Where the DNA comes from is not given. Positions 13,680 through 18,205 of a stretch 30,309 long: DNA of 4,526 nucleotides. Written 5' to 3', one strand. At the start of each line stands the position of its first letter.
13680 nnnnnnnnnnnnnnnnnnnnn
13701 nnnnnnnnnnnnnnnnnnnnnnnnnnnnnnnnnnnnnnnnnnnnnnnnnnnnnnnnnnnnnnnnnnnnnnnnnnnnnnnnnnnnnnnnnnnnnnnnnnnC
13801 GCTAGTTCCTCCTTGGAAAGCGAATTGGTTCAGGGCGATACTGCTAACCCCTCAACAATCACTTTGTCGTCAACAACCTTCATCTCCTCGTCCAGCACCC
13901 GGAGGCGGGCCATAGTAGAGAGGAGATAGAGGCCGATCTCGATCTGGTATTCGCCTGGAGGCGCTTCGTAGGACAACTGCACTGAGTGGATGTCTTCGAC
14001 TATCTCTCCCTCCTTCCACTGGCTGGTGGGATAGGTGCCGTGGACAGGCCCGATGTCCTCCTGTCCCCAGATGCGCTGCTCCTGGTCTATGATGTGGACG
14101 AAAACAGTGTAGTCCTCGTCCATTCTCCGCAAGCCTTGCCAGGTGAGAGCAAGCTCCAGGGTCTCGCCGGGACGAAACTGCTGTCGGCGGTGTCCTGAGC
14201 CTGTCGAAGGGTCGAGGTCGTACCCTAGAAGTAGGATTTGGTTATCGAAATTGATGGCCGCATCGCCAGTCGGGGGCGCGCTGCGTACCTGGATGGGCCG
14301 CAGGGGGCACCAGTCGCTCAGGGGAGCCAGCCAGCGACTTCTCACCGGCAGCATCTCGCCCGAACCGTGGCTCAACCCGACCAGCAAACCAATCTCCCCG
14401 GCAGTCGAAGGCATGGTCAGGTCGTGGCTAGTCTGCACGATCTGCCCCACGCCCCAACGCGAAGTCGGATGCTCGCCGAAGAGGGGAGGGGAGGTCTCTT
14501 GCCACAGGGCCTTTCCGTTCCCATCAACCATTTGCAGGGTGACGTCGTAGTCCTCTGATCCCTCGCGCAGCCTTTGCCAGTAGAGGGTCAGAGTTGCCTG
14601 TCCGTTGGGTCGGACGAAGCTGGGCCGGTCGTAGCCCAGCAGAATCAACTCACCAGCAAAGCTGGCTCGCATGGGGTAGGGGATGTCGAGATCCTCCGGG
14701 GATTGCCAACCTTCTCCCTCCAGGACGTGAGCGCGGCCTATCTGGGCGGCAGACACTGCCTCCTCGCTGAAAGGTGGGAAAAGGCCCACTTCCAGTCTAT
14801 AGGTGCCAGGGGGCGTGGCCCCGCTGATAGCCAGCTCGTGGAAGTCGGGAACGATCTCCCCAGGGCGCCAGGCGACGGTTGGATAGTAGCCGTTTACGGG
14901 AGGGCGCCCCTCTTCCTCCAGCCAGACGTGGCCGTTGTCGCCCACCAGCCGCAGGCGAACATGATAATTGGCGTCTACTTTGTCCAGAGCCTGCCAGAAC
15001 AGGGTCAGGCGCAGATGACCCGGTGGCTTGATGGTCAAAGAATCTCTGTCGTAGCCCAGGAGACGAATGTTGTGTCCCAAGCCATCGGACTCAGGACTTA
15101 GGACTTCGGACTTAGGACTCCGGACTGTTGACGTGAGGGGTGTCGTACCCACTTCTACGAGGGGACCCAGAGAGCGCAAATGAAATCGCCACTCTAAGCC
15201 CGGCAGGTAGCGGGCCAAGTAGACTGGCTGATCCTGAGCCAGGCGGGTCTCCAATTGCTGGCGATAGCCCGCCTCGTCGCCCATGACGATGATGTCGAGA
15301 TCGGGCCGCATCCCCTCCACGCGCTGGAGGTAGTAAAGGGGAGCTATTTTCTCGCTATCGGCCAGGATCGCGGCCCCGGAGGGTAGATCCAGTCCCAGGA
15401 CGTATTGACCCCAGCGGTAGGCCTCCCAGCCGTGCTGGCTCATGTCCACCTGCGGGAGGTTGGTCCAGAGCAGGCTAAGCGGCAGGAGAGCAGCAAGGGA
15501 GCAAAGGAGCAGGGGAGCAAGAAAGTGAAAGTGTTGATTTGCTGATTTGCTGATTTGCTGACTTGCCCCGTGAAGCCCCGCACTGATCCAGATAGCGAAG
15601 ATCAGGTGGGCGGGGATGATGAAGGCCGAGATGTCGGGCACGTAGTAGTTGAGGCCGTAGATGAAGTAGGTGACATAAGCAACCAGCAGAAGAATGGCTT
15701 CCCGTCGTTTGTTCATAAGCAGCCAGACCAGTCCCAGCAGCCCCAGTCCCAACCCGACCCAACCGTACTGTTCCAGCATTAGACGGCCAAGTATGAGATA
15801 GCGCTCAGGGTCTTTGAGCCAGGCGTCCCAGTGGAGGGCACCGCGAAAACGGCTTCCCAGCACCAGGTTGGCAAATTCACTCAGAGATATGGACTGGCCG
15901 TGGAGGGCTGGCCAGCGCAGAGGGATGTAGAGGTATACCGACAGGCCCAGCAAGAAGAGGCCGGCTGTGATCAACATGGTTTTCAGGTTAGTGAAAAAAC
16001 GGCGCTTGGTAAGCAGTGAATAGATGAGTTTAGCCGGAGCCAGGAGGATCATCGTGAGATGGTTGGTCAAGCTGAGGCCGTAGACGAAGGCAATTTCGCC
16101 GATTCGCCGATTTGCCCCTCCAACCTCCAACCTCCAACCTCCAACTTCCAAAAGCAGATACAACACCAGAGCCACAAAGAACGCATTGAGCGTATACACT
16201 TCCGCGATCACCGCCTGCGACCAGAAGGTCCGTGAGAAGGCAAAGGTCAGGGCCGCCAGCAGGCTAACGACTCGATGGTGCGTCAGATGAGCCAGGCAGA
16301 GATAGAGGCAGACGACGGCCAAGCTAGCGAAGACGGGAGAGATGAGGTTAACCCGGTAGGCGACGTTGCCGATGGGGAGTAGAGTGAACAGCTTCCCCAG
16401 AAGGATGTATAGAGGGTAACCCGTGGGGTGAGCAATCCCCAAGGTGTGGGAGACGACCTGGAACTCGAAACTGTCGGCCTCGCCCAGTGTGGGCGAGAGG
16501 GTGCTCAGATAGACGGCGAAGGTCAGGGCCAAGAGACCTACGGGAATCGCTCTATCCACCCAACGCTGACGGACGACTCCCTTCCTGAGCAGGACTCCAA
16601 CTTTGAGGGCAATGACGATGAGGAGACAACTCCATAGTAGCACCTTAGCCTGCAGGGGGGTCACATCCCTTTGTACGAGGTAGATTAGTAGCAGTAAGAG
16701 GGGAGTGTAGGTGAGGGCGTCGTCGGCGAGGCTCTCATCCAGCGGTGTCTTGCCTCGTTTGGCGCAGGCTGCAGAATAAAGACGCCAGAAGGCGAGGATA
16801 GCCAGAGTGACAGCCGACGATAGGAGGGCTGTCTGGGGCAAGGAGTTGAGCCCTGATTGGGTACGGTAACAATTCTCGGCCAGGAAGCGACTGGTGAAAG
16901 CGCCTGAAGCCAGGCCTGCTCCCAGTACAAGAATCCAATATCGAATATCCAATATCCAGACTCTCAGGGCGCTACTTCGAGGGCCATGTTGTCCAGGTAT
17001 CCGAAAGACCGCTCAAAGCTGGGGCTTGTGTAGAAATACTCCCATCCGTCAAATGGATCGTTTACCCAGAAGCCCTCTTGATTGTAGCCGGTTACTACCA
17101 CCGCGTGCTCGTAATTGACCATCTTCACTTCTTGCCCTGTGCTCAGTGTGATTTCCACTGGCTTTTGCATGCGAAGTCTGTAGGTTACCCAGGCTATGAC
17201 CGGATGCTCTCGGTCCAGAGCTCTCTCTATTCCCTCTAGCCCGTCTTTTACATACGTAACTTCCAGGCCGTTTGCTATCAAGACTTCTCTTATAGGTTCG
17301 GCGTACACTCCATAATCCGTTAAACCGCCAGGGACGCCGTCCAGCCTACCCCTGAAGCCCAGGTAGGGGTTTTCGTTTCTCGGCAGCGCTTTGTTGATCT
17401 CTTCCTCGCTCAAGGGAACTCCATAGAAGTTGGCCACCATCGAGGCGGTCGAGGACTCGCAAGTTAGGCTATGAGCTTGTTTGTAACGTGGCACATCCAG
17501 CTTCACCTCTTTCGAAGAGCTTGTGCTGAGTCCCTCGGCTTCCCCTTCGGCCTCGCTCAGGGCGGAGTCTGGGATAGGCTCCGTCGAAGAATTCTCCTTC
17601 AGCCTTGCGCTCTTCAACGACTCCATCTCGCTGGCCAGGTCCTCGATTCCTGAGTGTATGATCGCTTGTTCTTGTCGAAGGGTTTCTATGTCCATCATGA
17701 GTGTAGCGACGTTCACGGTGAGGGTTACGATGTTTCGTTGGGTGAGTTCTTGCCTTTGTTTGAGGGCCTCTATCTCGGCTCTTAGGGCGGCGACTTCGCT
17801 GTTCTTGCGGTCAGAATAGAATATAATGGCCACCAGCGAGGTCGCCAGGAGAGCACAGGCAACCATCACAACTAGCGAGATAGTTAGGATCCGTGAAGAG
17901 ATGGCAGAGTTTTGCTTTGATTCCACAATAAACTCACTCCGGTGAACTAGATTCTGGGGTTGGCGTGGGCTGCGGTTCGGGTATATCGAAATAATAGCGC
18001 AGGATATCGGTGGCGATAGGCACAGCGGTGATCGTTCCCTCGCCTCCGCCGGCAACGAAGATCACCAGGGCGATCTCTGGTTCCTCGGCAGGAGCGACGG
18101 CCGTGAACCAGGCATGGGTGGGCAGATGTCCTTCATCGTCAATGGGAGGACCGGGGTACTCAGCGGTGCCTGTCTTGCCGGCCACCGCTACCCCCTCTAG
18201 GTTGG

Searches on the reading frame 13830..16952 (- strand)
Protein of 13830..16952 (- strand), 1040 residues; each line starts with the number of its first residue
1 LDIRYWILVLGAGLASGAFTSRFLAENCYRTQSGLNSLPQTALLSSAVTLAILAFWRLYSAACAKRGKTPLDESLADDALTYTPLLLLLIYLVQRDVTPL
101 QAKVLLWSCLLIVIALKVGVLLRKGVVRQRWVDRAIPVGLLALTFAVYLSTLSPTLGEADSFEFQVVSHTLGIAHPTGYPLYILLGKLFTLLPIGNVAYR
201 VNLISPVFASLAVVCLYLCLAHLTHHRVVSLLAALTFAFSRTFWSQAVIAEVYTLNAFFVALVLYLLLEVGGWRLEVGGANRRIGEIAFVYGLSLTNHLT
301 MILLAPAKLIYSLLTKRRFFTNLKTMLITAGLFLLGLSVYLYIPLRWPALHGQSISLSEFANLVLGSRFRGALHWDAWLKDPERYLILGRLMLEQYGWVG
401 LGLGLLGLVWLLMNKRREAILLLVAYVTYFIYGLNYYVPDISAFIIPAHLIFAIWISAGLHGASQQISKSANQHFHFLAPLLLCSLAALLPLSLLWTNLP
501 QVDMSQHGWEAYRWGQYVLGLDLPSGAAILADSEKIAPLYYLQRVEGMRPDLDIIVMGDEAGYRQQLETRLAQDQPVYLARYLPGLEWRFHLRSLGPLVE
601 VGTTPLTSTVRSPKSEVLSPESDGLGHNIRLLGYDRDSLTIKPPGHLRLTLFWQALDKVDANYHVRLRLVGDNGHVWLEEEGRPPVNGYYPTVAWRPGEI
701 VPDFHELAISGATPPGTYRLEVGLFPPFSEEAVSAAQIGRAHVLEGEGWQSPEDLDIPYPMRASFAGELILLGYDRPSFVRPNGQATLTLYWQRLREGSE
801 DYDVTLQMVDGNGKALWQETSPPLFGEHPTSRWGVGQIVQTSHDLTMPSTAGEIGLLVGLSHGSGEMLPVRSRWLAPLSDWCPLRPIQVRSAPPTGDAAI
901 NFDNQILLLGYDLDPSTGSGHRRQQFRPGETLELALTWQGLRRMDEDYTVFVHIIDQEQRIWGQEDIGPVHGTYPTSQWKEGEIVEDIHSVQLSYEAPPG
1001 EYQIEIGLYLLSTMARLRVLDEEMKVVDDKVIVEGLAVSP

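Call 76: search_protein_families(library=pfam, proteins=[window:13830-16952:-], max_evalue=0.00001)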
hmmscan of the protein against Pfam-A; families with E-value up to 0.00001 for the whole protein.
window:13830-16952:- (1040 aa): 1 family
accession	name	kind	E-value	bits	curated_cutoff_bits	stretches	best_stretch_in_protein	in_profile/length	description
PF11028.14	TMEM260-like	-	8.3e-37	127.1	24.2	1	160-314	1-172/179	Protein O-mannosyl-transferase TMEM260-like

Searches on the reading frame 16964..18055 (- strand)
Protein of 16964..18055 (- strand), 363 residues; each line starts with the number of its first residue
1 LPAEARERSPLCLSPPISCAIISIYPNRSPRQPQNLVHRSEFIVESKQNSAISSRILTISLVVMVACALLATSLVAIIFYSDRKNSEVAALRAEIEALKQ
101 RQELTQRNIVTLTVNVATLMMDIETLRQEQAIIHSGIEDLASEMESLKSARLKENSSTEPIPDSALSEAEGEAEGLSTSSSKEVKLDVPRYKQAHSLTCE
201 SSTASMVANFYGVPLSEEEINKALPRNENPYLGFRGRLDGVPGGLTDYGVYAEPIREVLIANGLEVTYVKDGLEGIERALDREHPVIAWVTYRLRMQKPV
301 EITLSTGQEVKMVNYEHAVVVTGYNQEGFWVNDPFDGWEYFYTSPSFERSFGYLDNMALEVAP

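Call 76: search_protein_families(library=pfam, proteins=[window:16964-18055:-], max_evalue=0.00001)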
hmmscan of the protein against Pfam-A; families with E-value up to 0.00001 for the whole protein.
window:16964-18055:- (363 aa): 1 family
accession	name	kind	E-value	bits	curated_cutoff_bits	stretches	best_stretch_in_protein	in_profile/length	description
PF13529.12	Peptidase_C39_2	-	4.7e-21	76.3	24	1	186-334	1-142/143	Peptidase_C39 like family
